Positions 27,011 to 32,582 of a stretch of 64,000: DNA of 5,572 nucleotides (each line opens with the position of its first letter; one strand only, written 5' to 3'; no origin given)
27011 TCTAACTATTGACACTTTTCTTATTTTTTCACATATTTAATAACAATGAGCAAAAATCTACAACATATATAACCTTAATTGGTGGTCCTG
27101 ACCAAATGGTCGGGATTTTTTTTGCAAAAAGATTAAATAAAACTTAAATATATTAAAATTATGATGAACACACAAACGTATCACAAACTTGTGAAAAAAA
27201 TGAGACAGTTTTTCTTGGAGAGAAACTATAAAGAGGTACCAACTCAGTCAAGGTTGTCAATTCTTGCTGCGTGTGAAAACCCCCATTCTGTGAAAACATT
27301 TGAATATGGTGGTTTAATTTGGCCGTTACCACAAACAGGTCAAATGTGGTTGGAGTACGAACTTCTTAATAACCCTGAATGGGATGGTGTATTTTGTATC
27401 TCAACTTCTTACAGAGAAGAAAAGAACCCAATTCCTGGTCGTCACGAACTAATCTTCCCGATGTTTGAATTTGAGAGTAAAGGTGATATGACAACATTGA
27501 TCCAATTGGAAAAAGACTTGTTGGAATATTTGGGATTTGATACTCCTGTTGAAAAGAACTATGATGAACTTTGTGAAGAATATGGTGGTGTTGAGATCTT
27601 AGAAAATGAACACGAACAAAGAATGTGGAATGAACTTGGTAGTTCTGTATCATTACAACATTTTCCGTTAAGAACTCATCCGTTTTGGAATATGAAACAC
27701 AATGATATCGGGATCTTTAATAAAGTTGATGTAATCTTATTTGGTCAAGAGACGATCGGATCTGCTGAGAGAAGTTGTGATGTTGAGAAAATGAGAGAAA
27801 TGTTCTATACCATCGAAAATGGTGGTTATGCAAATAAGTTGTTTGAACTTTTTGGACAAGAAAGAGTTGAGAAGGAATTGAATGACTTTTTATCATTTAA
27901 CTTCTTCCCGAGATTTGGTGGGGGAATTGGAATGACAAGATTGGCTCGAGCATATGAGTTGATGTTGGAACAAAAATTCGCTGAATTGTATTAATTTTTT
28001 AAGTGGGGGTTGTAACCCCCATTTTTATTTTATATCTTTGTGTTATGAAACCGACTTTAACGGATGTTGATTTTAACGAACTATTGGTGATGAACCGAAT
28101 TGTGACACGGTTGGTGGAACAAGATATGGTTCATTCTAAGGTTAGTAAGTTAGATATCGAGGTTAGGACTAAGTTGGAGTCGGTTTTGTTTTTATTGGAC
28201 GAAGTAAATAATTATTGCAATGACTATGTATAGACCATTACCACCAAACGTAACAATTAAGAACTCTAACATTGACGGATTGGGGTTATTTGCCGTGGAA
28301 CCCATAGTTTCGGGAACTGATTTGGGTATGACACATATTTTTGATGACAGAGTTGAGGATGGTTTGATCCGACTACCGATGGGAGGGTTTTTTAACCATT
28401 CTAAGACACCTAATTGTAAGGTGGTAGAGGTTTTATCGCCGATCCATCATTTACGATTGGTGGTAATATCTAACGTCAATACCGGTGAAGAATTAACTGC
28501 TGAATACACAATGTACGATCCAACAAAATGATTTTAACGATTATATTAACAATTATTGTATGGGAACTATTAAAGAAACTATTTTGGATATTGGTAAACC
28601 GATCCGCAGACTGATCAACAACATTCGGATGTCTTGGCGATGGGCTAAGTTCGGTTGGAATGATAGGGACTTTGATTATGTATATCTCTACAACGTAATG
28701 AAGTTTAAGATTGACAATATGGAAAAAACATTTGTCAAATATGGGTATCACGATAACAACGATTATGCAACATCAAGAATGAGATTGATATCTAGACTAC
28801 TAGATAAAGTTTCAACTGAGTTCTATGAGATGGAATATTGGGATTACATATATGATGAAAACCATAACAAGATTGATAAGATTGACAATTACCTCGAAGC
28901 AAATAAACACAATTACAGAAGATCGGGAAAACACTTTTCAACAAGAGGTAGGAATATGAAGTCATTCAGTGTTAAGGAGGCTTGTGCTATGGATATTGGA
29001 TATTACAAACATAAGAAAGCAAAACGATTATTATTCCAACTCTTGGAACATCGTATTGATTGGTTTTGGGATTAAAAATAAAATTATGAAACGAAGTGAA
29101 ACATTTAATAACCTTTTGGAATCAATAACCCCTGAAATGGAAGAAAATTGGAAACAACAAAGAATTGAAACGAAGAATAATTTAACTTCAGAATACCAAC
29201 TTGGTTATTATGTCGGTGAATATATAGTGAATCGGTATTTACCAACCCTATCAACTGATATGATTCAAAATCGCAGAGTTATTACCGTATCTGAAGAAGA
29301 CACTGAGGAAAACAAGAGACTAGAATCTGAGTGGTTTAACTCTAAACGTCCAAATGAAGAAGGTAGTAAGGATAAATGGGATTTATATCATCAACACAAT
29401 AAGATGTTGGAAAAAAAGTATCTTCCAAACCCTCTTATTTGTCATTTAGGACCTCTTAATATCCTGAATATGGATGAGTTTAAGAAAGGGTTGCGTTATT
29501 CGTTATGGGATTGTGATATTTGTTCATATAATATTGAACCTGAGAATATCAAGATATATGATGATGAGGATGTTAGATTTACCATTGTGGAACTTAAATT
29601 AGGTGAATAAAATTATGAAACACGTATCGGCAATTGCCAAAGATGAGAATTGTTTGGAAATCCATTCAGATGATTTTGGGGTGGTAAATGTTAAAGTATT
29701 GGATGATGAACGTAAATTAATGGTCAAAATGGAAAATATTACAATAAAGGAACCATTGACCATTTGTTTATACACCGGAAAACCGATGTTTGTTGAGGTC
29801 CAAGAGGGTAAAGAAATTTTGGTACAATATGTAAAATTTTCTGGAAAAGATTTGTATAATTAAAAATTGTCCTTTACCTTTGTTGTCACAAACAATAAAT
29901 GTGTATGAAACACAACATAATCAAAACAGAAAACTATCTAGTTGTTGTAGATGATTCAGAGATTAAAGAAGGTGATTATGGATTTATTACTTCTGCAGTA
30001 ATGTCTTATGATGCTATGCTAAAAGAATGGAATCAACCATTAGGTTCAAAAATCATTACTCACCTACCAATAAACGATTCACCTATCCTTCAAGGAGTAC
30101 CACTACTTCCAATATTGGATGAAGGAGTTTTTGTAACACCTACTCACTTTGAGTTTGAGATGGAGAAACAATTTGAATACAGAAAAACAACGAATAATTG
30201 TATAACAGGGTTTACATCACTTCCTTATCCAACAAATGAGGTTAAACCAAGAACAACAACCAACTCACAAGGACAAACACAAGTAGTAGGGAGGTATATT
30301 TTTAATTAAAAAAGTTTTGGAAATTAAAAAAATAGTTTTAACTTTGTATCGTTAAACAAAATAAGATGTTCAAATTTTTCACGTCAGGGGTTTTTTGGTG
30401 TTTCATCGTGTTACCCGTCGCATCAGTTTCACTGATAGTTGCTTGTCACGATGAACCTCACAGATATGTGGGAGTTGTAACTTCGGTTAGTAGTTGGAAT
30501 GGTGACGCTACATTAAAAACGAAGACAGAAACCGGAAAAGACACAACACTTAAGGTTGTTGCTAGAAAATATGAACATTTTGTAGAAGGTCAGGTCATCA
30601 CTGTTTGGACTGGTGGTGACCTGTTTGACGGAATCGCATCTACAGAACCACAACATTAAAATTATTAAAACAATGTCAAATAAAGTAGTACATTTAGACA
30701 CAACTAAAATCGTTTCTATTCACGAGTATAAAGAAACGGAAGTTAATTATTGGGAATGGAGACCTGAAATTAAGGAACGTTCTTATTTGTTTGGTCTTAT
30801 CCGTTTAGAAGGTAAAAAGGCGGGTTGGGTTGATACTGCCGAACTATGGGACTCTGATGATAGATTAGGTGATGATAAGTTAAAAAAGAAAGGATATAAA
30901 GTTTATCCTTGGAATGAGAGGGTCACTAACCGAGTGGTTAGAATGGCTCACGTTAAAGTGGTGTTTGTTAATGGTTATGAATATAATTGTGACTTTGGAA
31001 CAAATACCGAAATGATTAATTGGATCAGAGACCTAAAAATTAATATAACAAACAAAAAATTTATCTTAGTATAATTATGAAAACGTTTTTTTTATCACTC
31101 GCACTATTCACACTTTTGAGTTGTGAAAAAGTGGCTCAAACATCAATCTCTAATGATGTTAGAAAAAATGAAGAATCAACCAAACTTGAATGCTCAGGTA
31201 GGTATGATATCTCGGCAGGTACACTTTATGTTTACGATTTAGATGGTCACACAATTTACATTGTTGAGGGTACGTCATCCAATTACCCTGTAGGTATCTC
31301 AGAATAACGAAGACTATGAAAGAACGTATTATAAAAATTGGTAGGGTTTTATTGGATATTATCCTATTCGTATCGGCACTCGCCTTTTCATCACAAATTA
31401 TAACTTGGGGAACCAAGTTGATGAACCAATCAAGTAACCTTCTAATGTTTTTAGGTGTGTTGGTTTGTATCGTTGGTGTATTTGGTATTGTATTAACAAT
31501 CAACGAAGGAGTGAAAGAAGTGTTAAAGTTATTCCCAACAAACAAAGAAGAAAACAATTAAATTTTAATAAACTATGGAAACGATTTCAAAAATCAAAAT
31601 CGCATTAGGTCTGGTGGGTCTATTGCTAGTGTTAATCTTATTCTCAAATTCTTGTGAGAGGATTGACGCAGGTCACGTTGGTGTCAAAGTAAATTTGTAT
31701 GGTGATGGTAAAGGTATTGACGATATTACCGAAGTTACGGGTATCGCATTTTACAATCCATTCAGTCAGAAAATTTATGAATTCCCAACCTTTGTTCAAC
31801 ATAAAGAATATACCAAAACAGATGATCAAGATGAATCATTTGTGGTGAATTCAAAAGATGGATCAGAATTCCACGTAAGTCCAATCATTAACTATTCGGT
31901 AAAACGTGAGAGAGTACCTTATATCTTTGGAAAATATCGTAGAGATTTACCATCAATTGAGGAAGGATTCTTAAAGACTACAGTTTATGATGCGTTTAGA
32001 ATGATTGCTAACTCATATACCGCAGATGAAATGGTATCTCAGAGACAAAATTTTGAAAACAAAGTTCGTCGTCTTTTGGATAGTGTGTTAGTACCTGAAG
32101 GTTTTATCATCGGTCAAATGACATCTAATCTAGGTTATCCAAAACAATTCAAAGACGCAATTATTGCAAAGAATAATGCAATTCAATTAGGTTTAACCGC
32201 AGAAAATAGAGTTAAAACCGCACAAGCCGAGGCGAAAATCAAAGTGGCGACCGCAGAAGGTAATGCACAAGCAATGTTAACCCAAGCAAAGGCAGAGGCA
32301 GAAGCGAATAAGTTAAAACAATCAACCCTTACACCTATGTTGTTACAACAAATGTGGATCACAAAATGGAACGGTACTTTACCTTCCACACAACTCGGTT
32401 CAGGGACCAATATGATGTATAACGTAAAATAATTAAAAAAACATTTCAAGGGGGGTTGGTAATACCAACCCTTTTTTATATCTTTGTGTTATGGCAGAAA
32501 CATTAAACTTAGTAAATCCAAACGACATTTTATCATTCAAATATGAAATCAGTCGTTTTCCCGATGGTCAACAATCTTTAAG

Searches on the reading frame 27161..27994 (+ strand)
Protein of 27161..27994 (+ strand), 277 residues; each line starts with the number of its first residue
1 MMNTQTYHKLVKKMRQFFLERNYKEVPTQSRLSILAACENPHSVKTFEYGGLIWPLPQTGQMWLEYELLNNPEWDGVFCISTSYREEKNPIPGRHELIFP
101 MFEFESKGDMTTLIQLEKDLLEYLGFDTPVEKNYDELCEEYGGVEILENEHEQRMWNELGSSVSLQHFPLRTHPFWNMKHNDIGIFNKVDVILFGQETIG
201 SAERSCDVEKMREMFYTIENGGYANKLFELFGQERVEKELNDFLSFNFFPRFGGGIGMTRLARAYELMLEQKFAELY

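Call 58: search_protein_families(library=pfam, proteins=[window:27161-27994:+], max_evalue=0.001)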
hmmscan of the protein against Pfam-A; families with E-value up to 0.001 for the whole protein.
window:27161-27994:+ (277 aa): 1 family
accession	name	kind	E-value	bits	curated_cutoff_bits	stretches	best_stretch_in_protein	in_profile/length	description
PF00152.25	tRNA-synt_2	-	7.1e-13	48.7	25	1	6-262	24-289/308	tRNA synthetases class II (D, K and N)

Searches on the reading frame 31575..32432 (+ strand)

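Call 58: search_protein_families(library=pfam, proteins=[window:31575-32432:+], max_evalue=0.001)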
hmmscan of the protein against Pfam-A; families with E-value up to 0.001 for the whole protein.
window:31575-32432:+ (285 aa): 1 family
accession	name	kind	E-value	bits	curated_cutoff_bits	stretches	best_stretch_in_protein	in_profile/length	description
PF01145.31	Band_7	-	1.5e-16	61.4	23.6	1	29-220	2-176/176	SPFH domain / Band 7 family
